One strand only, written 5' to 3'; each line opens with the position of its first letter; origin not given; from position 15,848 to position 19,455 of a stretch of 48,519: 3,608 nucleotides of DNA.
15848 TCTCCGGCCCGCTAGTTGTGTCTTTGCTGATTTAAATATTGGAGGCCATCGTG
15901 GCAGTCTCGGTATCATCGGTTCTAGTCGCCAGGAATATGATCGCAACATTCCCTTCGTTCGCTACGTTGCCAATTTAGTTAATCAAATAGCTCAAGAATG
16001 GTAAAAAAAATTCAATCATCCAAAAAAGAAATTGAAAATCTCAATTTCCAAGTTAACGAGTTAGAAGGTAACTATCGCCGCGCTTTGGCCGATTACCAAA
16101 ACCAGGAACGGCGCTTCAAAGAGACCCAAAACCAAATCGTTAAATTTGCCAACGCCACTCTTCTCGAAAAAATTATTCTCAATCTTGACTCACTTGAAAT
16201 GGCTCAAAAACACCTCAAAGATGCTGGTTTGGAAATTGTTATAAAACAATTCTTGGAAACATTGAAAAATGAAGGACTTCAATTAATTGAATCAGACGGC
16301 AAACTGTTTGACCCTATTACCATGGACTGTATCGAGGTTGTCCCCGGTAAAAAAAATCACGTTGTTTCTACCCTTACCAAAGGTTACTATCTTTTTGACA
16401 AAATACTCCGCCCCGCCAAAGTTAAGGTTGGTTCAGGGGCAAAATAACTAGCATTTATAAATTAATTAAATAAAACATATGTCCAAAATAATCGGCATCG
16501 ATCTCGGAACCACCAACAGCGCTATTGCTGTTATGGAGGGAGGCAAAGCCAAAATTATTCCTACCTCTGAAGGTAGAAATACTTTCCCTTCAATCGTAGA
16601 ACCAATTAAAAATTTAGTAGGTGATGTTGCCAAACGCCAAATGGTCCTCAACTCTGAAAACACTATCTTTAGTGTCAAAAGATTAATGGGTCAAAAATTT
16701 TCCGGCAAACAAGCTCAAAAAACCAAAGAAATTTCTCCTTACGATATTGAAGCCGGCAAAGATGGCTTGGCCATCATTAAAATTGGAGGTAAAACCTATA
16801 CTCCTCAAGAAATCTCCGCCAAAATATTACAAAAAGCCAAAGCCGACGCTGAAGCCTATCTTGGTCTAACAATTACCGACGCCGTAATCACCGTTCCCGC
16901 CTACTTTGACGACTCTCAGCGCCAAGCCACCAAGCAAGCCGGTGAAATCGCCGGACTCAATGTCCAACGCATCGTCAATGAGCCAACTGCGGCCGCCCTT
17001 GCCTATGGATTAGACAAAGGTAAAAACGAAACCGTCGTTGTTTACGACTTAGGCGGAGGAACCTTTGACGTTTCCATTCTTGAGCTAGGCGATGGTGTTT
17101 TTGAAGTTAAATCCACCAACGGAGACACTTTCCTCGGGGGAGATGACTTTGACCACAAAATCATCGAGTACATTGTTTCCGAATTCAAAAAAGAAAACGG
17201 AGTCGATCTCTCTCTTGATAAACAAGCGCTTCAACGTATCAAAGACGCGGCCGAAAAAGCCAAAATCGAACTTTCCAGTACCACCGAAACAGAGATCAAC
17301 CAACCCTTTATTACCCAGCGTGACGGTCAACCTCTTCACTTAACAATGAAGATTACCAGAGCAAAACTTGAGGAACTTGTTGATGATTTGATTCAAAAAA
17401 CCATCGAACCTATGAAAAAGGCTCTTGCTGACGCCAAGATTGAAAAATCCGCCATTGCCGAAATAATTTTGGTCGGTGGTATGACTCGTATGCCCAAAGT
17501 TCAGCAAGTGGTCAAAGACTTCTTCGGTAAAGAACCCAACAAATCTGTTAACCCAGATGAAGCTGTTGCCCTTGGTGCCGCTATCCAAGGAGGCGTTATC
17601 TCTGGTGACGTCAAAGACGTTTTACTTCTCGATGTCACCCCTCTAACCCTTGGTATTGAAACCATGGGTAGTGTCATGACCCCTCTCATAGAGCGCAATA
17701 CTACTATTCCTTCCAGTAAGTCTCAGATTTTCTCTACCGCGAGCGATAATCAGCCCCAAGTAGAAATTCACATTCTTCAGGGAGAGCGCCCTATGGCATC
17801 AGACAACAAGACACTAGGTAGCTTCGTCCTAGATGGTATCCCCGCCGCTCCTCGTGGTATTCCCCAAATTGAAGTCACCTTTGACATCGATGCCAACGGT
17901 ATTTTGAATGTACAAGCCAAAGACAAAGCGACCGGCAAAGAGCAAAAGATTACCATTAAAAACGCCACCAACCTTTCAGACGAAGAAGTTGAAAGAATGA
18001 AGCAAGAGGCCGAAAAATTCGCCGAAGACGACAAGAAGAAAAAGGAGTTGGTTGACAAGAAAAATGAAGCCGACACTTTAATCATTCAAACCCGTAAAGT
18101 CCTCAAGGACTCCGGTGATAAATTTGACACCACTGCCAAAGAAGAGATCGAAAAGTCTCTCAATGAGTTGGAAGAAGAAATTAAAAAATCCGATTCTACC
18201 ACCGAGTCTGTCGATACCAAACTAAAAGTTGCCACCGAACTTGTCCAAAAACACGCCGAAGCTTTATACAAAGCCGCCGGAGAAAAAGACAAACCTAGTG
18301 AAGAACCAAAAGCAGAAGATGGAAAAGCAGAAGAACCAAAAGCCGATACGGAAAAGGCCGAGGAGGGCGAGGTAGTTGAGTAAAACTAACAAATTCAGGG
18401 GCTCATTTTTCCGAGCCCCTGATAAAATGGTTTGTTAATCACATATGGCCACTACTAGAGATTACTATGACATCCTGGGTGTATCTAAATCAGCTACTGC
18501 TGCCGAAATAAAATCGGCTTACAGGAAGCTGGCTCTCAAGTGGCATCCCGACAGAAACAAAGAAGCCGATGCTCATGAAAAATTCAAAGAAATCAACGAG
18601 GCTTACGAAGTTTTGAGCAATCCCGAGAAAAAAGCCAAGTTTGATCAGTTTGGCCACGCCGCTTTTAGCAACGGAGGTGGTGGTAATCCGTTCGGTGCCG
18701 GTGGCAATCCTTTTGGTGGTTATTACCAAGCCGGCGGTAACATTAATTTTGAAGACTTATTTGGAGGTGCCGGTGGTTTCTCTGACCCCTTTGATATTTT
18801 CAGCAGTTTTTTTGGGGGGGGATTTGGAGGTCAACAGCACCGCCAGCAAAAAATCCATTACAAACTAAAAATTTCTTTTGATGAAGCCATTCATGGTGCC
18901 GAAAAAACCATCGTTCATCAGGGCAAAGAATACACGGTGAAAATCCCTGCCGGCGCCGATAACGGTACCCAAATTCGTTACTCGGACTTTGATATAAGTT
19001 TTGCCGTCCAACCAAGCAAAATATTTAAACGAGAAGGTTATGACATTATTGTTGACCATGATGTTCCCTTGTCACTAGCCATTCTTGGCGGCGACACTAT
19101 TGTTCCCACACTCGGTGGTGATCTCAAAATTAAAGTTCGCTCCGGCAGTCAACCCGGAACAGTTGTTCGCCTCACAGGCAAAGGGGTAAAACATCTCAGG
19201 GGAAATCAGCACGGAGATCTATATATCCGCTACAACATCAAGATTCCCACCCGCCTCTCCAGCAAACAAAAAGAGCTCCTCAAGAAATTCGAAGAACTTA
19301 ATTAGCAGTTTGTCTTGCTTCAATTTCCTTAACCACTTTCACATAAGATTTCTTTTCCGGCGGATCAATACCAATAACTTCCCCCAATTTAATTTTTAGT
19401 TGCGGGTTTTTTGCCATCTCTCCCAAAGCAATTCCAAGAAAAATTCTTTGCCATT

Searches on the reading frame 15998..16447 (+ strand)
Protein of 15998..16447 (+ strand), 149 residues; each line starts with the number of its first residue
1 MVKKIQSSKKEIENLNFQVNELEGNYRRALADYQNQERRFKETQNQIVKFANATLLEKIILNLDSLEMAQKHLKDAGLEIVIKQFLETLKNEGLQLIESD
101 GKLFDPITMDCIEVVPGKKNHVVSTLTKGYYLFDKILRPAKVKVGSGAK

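Call 7: search_protein_families(library=pfam, proteins=[window:15998-16447:+], max_evalue=0.001)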
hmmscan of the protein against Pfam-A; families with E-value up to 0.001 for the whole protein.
window:15998-16447:+ (149 aa): 1 family
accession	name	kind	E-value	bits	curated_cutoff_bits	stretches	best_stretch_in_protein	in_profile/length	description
PF01025.24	GrpE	-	8.7e-30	104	25.8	1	3-145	11-164/165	GrpE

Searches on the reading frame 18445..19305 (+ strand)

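Call 7: search_protein_families(library=pfam, proteins=[window:18445-19305:+], max_evalue=0.001)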
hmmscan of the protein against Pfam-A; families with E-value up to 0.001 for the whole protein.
window:18445-19305:+ (286 aa): 2 families
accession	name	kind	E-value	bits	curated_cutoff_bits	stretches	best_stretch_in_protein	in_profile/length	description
PF01556.23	DnaJ_C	-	4.8e-32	111.5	26.6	1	137-268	1-152/152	DnaJ C terminal domain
PF00226.36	DnaJ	-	1.4e-28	99.2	27.8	1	6-67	1-63/63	DnaJ domain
